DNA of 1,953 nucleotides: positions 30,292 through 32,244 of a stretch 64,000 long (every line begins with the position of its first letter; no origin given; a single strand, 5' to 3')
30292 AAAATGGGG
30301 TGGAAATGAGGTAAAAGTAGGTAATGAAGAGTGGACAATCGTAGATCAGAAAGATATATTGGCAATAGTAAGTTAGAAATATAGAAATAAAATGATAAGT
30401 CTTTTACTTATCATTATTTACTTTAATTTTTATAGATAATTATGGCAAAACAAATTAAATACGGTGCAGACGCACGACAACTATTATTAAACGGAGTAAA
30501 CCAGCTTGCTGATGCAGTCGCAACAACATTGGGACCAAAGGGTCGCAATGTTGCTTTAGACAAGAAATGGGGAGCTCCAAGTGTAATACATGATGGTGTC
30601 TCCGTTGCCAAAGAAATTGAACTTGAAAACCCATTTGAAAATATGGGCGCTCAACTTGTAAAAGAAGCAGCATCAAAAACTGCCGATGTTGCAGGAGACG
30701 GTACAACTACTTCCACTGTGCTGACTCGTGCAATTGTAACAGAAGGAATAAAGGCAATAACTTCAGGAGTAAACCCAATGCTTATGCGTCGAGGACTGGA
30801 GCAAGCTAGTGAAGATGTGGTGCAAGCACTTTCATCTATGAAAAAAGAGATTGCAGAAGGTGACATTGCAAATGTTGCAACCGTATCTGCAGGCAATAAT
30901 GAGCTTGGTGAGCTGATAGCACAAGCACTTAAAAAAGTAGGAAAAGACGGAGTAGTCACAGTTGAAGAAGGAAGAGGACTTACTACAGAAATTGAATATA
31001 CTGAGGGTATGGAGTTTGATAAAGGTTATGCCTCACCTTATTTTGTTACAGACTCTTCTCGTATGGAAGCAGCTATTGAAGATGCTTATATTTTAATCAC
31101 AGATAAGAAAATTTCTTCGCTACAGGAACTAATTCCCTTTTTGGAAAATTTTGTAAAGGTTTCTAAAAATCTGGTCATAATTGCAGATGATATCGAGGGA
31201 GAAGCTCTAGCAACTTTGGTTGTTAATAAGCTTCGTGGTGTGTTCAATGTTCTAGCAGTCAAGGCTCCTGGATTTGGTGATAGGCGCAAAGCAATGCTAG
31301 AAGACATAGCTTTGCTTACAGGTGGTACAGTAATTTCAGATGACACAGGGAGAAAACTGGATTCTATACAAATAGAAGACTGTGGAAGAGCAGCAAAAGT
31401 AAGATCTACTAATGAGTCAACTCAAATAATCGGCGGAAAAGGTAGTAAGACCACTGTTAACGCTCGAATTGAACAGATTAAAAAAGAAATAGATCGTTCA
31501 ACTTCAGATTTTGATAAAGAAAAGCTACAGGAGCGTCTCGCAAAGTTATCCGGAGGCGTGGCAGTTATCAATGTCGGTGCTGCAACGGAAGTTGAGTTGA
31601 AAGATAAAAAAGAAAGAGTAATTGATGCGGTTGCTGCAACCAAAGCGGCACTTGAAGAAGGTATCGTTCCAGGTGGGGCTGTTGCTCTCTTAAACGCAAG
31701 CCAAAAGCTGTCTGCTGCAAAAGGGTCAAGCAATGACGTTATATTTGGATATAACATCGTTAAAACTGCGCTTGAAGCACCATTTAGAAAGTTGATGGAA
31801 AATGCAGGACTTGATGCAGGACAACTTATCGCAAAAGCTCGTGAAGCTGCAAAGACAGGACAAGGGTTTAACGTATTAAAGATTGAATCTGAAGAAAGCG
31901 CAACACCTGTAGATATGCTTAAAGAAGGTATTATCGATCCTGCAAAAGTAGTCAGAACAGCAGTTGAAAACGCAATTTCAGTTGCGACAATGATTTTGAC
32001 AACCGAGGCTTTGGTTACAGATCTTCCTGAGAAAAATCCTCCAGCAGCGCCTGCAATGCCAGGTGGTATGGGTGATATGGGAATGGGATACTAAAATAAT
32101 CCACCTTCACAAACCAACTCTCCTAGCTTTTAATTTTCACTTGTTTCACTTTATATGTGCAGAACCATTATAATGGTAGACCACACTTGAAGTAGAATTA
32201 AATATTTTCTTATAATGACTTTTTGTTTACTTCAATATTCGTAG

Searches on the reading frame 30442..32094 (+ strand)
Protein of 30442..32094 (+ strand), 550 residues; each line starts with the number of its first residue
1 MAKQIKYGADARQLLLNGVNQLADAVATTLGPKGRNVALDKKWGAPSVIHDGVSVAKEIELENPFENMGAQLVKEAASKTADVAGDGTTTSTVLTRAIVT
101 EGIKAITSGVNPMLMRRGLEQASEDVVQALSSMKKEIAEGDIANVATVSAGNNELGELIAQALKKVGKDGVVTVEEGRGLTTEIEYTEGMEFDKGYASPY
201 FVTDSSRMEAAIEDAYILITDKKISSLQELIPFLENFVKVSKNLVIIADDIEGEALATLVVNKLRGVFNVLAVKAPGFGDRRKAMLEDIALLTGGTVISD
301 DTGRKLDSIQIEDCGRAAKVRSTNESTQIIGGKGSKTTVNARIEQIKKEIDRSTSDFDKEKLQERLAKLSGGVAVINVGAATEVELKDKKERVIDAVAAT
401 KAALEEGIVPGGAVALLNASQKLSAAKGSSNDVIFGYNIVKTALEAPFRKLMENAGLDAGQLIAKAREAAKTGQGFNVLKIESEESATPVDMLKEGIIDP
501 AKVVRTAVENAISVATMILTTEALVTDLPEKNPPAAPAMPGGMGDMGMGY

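Call 30: search_protein_families(library=pfam, proteins=[window:30442-32094:+], max_evalue=0.001)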
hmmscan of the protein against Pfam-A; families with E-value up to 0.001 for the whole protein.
window:30442-32094:+ (550 aa): 1 family
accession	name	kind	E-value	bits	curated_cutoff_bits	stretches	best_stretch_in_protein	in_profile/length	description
PF00118.29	Cpn60_TCP1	-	1.7e-72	245.2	34.3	1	22-526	1-487/490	TCP-1/cpn60 chaperonin family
